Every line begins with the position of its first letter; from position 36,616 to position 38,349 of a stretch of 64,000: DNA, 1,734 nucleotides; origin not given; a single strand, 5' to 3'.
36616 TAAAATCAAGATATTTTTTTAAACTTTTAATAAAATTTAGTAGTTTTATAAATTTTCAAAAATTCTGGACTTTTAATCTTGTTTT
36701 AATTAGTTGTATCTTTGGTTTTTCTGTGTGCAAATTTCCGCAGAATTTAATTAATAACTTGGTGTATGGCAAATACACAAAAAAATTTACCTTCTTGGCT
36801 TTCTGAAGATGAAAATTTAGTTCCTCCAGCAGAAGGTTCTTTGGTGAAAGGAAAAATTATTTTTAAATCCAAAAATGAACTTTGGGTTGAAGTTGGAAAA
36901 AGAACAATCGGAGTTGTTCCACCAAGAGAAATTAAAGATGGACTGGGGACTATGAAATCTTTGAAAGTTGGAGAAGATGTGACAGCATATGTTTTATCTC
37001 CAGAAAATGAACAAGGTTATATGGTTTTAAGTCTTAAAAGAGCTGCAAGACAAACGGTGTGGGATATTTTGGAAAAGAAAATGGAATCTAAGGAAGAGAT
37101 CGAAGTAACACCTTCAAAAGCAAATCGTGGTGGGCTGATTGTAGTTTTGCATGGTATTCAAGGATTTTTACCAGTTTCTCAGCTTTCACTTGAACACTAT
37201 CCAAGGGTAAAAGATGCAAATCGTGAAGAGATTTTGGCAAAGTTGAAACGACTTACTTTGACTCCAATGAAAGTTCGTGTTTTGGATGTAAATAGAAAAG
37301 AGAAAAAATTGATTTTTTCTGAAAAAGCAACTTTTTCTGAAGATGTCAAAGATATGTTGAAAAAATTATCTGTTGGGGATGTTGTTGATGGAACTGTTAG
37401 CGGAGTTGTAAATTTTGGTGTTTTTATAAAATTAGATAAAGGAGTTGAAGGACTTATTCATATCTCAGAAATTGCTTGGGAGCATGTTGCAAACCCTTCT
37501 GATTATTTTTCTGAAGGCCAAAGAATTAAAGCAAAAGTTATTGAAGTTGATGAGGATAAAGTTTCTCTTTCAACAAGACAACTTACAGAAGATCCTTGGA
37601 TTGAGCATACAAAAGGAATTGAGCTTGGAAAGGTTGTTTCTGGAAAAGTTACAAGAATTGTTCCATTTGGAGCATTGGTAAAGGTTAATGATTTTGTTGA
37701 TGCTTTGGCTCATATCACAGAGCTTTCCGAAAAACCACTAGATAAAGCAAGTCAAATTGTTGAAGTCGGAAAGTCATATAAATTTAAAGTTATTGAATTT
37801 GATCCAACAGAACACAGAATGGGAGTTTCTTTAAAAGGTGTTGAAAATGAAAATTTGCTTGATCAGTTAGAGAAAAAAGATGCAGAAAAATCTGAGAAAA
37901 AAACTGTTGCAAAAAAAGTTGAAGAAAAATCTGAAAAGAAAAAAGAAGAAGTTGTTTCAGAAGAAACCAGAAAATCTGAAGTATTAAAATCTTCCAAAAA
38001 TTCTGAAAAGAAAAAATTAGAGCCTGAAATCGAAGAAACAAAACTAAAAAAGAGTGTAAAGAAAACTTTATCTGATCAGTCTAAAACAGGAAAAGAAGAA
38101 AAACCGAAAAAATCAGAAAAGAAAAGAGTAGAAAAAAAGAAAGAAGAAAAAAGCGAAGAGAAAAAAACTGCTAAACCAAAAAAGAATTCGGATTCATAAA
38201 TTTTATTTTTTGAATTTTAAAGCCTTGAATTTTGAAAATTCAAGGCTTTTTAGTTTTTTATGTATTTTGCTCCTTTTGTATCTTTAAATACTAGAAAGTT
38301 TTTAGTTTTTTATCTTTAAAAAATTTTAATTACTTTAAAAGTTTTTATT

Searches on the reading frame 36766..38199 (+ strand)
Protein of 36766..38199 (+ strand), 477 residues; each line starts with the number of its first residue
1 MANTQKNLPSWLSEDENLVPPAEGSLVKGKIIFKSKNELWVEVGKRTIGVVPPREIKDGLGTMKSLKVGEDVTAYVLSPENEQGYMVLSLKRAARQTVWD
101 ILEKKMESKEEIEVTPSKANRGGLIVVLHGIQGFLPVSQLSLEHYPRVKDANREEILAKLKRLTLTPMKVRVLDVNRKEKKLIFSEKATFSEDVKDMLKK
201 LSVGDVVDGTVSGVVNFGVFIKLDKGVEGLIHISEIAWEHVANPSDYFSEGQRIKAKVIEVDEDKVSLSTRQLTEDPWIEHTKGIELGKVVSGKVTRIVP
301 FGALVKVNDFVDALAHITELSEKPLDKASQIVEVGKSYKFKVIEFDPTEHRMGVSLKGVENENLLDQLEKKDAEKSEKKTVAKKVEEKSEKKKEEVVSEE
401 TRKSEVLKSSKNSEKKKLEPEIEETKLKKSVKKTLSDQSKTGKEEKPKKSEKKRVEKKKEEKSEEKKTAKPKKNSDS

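Call 30: find_encoding_contigs(protein=window:36766-38199:+, flank=10000, max_places=1)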
Protein window:36766-38199:+ (477 aa): 4 contigs read that carry it; 1 place shown.
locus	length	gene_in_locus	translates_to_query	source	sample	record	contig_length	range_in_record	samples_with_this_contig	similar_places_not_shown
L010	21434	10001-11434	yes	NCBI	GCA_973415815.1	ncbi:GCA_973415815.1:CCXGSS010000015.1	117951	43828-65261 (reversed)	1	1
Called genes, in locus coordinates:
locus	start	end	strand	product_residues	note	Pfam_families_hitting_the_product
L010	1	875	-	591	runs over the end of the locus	PF01336:tRNA_anti-codon, PF00152:tRNA-synt_2, PF02938:GAD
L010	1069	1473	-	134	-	PF11969:DcpS_C, PF01230:HIT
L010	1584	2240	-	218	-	PF01931:NTPase_I-T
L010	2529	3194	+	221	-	PF00578:AhpC-TSA, PF08534:Redoxin, PF10417:1-cysPrx_C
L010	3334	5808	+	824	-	PF01751:Toprim, PF01131:Topoisom_bac, PF01396:Zn_ribbon_Top1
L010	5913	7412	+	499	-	PF01564:Spermine_synth, PF08241:Methyltransf_11 (weak), PF13649:Methyltransf_25 (weak)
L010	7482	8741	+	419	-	PF00534:Glycos_transf_1, PF13692:Glyco_trans_1_4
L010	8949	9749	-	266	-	PF00687:Ribosomal_L1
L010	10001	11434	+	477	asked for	PF23459:S1_RRP5 (faint), PF21710:Spt6_S1 (faint), PF00575:S1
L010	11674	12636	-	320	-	PF01435:Peptidase_M48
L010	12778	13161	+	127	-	-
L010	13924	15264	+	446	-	PF02403:Seryl_tRNA_N, PF00587:tRNA-synt_2b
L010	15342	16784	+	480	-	PF05958:tRNA_U5-meth_tr, PF05175:MTS, PF02475:TRM5-TYW2_MTfase (weak), PF03602:Cons_hypoth95 (weak), PF06325:PrmA (weak), PF09445:Methyltransf_15 (faint), PF13649:Methyltransf_25 (weak), PF13847:Methyltransf_31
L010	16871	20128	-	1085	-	PF00133:tRNA-synt_1, PF01406:tRNA-synt_1e (faint), PF09334:tRNA-synt_1g (weak), PF08264:Anticodon_1, PF19302:DUF5915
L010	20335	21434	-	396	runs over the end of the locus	PF03054:tRNA_Me_trans, PF20259:tRNA_Me_trans_M, PF20258:tRNA_Me_trans_C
